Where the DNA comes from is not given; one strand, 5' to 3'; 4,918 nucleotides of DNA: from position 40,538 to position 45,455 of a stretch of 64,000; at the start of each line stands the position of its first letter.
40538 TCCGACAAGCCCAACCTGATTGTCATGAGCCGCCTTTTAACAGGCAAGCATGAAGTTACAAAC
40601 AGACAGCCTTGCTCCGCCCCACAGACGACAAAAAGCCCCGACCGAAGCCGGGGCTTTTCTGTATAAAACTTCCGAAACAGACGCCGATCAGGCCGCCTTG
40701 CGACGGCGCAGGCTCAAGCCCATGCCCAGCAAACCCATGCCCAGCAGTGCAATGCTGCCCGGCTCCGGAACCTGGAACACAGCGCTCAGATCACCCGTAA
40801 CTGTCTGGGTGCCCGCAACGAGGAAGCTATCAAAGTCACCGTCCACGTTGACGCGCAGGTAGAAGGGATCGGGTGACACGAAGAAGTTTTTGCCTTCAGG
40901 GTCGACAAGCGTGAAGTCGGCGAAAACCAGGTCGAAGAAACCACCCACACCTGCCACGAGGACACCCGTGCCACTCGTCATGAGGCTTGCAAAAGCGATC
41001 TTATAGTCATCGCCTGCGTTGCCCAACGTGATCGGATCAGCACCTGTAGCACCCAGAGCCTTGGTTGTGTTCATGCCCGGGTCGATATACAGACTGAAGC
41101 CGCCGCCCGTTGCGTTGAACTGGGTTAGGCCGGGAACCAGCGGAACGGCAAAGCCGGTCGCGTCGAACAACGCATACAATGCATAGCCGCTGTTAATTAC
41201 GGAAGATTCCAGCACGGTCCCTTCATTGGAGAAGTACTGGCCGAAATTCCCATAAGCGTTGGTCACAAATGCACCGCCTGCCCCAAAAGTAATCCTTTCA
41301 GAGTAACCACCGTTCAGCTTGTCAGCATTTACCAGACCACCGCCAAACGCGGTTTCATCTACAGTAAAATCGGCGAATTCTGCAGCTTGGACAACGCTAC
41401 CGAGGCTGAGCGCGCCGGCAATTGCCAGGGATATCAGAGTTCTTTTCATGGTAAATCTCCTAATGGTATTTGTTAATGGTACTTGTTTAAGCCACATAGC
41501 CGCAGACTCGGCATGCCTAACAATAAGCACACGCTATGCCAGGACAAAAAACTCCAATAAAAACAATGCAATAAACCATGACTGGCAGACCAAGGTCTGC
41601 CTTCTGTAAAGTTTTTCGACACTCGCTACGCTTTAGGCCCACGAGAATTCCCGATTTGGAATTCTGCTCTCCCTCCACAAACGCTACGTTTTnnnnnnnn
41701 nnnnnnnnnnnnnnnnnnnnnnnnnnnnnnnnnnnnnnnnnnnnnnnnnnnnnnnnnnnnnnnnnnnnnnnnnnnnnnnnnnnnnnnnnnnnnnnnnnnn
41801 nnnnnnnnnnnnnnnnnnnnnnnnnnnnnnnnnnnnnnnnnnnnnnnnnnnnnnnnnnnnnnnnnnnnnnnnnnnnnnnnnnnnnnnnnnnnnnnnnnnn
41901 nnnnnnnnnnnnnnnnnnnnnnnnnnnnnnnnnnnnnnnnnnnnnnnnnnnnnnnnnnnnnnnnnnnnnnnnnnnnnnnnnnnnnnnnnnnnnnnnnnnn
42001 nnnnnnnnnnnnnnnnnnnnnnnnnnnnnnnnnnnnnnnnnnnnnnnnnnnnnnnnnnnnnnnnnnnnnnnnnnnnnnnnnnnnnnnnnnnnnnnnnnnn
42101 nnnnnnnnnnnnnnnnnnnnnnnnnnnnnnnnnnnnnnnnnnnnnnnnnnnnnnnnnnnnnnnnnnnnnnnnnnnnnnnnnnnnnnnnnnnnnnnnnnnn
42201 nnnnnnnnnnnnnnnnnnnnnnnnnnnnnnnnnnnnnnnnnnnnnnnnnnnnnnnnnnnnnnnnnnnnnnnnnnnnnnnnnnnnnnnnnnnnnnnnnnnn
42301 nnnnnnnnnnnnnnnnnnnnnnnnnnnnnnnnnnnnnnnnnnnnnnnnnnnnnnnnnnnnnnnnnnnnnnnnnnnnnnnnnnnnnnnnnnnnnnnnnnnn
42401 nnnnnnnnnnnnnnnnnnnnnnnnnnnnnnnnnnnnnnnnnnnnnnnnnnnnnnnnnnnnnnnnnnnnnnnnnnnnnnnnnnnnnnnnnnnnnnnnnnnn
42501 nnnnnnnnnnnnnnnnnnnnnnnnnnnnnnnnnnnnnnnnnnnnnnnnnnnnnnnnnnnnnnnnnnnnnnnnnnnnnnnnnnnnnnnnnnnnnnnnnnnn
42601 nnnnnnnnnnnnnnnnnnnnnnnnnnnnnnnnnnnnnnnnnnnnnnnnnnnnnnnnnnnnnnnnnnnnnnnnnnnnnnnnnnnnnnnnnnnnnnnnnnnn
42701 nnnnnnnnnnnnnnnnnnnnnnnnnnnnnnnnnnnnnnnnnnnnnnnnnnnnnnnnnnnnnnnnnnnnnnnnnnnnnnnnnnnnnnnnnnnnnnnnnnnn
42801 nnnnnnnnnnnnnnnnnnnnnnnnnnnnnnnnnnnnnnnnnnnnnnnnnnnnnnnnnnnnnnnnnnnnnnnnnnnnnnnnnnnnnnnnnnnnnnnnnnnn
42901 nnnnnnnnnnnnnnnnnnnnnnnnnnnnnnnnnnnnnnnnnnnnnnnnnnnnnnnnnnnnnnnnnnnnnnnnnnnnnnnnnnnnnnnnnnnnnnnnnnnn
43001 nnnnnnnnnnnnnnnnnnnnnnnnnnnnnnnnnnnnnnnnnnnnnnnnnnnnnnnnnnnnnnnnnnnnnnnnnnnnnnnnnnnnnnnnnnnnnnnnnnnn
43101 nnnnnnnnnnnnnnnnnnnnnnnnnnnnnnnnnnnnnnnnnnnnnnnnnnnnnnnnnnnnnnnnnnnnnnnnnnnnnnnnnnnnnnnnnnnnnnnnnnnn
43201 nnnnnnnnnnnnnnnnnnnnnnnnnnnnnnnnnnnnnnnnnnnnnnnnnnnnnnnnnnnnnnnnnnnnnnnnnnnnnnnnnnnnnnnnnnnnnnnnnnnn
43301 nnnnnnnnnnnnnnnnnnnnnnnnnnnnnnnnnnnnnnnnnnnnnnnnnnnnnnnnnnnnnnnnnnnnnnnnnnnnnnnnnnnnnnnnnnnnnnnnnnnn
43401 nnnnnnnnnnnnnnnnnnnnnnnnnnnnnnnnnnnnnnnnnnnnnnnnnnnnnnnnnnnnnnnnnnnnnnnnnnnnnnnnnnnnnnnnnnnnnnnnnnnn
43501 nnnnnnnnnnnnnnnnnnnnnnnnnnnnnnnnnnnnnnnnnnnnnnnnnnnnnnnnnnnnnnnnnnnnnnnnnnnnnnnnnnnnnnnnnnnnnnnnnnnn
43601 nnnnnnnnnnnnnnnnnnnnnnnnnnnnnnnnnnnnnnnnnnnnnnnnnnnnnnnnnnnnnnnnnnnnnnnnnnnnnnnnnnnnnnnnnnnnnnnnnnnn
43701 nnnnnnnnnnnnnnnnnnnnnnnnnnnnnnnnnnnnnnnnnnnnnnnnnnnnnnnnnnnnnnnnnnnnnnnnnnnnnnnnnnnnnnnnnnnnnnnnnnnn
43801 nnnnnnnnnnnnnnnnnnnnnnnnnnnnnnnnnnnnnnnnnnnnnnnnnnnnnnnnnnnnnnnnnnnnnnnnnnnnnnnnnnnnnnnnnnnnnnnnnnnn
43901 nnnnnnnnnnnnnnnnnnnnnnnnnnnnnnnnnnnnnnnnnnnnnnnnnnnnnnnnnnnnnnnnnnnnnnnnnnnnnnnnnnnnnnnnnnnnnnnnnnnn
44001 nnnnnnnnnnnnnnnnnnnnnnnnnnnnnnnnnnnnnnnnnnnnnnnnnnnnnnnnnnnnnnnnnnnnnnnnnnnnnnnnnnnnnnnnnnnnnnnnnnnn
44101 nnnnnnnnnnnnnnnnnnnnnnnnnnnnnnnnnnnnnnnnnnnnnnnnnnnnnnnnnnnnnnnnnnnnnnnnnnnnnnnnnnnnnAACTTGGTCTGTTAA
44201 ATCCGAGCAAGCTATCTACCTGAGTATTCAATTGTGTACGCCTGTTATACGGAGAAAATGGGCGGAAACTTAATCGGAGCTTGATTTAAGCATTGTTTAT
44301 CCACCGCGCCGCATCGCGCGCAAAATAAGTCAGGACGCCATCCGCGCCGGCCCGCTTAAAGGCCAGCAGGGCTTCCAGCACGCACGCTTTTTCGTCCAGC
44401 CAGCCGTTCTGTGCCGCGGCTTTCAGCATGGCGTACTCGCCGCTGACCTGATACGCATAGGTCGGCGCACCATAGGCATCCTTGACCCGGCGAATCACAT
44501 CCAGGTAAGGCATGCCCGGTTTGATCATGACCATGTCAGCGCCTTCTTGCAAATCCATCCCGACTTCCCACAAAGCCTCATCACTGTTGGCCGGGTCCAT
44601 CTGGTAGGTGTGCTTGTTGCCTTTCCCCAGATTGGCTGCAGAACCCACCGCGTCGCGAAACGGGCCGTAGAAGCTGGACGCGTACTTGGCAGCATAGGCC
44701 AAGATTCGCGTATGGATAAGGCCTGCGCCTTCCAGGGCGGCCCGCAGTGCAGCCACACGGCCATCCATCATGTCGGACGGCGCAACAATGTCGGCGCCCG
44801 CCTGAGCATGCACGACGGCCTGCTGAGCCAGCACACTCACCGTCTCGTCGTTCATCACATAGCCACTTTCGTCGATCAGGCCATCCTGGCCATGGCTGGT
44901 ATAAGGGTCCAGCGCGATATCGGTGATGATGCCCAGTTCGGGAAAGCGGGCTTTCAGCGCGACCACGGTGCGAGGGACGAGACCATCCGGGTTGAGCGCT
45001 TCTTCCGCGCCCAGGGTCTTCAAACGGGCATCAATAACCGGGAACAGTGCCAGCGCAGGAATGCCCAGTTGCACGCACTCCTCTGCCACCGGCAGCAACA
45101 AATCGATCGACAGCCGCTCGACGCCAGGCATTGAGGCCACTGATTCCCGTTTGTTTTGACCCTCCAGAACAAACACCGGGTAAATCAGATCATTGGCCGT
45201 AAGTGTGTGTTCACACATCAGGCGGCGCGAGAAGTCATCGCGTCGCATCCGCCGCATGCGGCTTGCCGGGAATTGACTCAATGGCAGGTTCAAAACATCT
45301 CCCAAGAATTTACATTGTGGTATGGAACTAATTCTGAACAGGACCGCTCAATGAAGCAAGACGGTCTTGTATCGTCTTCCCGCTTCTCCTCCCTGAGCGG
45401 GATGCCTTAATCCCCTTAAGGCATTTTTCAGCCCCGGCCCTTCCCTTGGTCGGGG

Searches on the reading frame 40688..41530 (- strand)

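Call 19: search_protein_families(library=pfam, proteins=[window:40688-41530:-], max_evalue=0.001)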
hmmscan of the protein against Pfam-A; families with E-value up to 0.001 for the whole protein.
window:40688-41530:- (280 aa): 1 family
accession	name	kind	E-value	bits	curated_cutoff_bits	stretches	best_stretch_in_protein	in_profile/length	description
PF07589.16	PEP-CTERM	-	3.3e-07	30.6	20.7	1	253-277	1-24/24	PEP-CTERM motif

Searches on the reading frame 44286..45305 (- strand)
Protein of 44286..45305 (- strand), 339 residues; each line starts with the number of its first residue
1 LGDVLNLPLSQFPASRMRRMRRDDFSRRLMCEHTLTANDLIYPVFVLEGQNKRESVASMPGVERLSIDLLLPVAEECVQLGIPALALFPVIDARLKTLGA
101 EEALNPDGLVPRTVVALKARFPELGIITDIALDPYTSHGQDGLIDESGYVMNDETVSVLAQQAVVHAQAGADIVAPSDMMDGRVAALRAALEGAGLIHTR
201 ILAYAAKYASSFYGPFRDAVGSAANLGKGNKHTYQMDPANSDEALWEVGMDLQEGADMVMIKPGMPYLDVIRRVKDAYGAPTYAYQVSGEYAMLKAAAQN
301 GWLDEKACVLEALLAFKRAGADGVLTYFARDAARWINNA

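Call 19: search_protein_families(library=pfam, proteins=[window:44286-45305:-], max_evalue=0.001)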
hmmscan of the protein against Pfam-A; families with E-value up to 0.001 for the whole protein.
window:44286-45305:- (339 aa): 1 family
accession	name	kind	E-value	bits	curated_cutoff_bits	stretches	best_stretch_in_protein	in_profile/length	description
PF00490.27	ALAD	-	3.4e-137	457.3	24.6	1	15-335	2-317/317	Delta-aminolevulinic acid dehydratase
